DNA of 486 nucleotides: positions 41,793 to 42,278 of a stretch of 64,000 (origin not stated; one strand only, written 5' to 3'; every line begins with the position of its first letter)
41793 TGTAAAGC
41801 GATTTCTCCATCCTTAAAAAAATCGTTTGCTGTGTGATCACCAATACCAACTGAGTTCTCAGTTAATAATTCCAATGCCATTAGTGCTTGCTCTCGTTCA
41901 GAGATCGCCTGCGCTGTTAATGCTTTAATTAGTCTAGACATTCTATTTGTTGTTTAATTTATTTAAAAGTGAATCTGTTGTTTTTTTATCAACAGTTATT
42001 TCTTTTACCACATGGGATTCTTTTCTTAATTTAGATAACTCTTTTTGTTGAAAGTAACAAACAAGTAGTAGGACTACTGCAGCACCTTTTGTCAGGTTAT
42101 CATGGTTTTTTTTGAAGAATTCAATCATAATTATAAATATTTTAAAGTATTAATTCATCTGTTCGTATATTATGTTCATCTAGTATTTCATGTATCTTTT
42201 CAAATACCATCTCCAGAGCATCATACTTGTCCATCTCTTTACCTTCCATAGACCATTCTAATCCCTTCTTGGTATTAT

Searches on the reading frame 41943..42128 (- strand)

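Call 109: search_protein_families(library=pfam, proteins=[window:41943-42128:-], max_evalue=0.1)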
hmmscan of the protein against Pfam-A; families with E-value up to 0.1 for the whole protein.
window:41943-42128:- (61 aa): 1 family
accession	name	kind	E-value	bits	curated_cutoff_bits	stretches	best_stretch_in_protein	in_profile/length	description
PF20370.3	DUF6665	-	0.053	14.2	27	1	22-49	66-93/106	Family of unknown function (DUF6665)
